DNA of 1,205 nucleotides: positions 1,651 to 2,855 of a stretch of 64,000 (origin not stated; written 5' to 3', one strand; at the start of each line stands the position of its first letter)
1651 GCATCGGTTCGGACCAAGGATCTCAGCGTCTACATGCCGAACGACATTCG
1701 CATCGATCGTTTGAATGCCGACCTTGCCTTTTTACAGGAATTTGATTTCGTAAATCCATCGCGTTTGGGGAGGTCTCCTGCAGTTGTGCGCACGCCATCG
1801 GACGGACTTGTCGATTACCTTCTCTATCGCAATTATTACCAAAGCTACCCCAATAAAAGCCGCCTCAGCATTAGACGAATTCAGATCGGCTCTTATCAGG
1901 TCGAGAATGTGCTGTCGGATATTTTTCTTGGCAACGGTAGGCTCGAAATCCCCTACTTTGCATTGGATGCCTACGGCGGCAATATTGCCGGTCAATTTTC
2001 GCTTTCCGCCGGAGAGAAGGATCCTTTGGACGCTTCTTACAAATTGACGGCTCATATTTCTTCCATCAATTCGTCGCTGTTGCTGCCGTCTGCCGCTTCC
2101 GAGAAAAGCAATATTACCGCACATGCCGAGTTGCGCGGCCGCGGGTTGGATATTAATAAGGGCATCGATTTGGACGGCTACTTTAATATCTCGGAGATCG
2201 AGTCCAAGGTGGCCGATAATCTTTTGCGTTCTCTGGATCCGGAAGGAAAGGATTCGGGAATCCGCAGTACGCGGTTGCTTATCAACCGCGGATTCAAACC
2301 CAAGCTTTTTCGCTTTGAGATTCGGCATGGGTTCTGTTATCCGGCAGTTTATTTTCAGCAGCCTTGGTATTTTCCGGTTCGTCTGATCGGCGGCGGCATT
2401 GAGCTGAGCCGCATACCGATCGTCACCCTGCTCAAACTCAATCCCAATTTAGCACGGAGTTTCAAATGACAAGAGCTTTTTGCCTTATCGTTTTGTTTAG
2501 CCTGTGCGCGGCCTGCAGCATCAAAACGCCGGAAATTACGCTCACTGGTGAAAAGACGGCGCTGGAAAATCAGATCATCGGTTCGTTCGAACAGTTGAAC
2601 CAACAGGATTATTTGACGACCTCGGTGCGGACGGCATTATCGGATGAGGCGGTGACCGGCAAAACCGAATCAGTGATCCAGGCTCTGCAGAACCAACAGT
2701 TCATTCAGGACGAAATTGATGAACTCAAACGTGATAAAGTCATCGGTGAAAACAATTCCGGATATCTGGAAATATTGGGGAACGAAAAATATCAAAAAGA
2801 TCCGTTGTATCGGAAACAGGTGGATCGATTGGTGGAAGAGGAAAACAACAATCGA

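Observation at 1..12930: Translationally coupled envelope operon: YdbH-like / YnbE-YdbL fusion / giant CHAT protein / amidase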

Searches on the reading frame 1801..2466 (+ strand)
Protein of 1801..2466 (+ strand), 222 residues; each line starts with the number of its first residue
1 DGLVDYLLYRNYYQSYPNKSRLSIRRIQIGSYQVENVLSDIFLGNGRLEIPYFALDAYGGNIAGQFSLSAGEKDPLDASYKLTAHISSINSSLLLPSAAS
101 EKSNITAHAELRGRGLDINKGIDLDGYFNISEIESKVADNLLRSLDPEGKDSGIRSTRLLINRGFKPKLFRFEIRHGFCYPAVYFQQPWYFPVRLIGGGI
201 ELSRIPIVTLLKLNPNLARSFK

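Call 10: search_protein_families(library=pfam, proteins=[window:1801-2466:+], max_evalue=10)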
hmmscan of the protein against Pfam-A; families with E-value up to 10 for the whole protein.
window:1801-2466:+ (222 aa): 1 family
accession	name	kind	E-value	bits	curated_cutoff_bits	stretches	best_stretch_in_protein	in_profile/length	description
PF05170.20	AsmA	-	0.0068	15.7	29.8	1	21-144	444-572/607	AsmA family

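Call 85: find_related_loci(query=A4, collection=metagenome_contigs, flank=10000)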
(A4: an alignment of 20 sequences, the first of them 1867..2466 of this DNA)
Query A4 (200 aa) in metagenome_contigs; peptide patterns used: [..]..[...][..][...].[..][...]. (x = any residue, [..] = any of these).
64 stretches matched a pattern; 12 encode a relative of the query (tblastn E <= 1e-3); 12 distinct loci.
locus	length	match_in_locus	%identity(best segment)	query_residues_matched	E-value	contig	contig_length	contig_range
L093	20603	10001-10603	79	1-200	3e-109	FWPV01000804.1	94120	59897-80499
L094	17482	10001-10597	69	1-198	3e-95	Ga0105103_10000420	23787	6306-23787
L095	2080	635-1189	66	2-185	1e-87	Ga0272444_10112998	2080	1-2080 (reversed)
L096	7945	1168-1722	59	2-185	2e-74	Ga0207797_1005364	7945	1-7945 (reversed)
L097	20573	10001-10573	48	2-190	2e-59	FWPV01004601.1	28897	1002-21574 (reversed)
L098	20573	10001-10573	50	2-190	3e-59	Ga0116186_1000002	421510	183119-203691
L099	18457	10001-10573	49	2-190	2e-58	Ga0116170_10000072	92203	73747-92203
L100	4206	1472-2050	49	1-191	8e-58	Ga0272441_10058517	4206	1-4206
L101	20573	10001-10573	49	2-190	2e-58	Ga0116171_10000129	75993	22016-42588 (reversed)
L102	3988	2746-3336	36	1-194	6e-43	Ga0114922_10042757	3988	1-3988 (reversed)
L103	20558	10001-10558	36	5-190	4e-37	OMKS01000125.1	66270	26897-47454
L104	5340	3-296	52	92-190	2e-30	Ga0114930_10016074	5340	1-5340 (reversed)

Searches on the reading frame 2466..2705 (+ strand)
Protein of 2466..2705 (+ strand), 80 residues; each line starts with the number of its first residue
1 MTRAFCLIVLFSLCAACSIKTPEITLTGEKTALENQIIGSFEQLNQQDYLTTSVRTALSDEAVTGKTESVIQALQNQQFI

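Call 10: search_protein_families(library=pfam, proteins=[window:2466-2705:+], max_evalue=10)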
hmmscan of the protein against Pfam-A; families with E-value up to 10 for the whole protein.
window:2466-2705:+ (80 aa): 0 families

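Call 77: search_protein_representatives(alignment_id=A3)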
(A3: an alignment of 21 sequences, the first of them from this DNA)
Query: 21 sequences, 66 profile positions. Proteins with E-value up to 0.001 (for the whole library): 245; up to 1e-10: 61; up to 1e-30: 0. The best 150 are listed.
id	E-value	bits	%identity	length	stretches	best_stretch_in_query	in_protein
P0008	6.2e-25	103.2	-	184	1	1-66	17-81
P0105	2.4e-24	101.3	-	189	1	1-66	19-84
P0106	4.4e-24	100.5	-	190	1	1-66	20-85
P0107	6.3e-24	100.0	-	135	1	1-66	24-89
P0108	7.7e-23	96.5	-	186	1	1-66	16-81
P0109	1.1e-22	96.0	-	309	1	1-66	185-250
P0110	3.7e-22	94.3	-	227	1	1-66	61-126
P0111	1.4e-21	92.5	-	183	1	1-66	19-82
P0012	1.8e-21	92.1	-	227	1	1-64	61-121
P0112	2.5e-21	91.7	-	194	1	1-66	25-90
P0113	4.2e-21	90.9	-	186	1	1-66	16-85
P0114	1.7e-20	89.0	-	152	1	1-66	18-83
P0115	3.2e-20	88.1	-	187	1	1-66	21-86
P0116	1.4e-18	82.8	-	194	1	1-66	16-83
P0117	2.9e-18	81.9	-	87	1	1-46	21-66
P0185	8.2e-10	54.8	-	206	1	1-46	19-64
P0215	1.1e-08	51.2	-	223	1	1-45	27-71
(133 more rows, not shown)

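Call 79: find_encoding_contigs(protein=P0215, flank=10000, max_places=2)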
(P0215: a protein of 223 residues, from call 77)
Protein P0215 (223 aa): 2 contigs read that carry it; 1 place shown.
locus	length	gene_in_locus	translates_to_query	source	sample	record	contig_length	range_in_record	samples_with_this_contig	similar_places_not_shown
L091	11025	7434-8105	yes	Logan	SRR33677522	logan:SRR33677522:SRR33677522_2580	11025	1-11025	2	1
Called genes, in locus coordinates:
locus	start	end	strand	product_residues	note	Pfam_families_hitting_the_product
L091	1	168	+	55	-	?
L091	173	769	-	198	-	PF18955:DUF5698, PF10035:DUF2179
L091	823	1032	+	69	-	-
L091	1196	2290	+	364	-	PF03372:Exo_endo_phos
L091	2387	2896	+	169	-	PF00588:SpoU_methylase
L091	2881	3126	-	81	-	PF06803:DUF1232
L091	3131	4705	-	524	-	PF04087:DUF389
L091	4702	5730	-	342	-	PF02463:SMC_N (faint), PF00005:ABC_tran, PF13304:AAA_21 (faint), PF08352:oligo_HPY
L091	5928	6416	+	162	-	-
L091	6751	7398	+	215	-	-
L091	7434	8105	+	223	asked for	PF07027:DUF1318 (faint)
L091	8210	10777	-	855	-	PF11791:Aconitase_B_N, PF06434:Aconitase_2_N, PF00330:Aconitase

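Call 80: find_encoding_contigs(protein=P0185, flank=10000, max_places=2)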
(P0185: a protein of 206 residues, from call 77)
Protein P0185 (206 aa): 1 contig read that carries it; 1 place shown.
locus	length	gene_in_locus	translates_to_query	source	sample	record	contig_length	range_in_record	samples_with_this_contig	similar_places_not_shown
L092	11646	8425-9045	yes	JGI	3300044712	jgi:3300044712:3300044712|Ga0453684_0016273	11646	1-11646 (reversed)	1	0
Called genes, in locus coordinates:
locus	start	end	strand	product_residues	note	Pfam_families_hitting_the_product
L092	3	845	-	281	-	?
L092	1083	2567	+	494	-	PF00370:FGGY_N, PF02782:FGGY_C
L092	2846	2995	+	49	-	PF00468:Ribosomal_L34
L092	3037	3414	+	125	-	PF00825:Ribonuclease_P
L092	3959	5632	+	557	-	PF14849:YidC_periplas, PF02096:60KD_IMP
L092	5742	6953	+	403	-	PF14804:Jag_N, PF13083:KH_KhpA-B, PF01424:R3H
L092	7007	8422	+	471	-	PF10396:TrmE_N, PF12631:MnmE_helical, PF01926:MMR_HSR1, PF02421:FeoB_N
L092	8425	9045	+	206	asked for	PF07027:DUF1318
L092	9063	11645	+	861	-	?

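Call 82: search_protein_families(library=pfam, proteins=[L092:9063-11645:+, L091:6751-7395:+, L091:5928-6413:+], max_evalue=0.01)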
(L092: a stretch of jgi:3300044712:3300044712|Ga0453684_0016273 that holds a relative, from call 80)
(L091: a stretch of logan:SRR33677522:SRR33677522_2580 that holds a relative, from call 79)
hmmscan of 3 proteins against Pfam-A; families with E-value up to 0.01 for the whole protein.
L092:9063-11645:+ (861 aa): 8 families
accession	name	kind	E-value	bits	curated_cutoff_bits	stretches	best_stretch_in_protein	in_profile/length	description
PF07676.18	PD40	-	2e-28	98.1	20.9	3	106-140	2-36/38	WD40-like Beta Propeller Repeat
PF13174.12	TPR_6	-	3.9e-09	37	26.3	0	412-440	4-32/33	Tetratricopeptide repeat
PF07719.23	TPR_2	-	7.3e-09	35.5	27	1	409-441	2-34/34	Tetratricopeptide repeat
PF13428.12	TPR_14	-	7.1e-07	29.7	23.5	0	694-732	2-40/44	Tetratricopeptide repeat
PF13414.12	TPR_11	-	0.00019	21.5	26.8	0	706-730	7-31/42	TPR repeat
PF13431.12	TPR_17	-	0.00052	20.5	24.4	0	792-819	1-28/34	Tetratricopeptide repeat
PF00515.34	TPR_1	-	0.0021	18.3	27.8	0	412-440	5-33/34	Tetratricopeptide repeat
PF14559.12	TPR_19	-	0.0041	17.9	25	0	413-447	30-64/68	Tetratricopeptide repeat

L091:6751-7395:+ (215 aa): 0 families

L091:5928-6413:+ (162 aa): 0 families
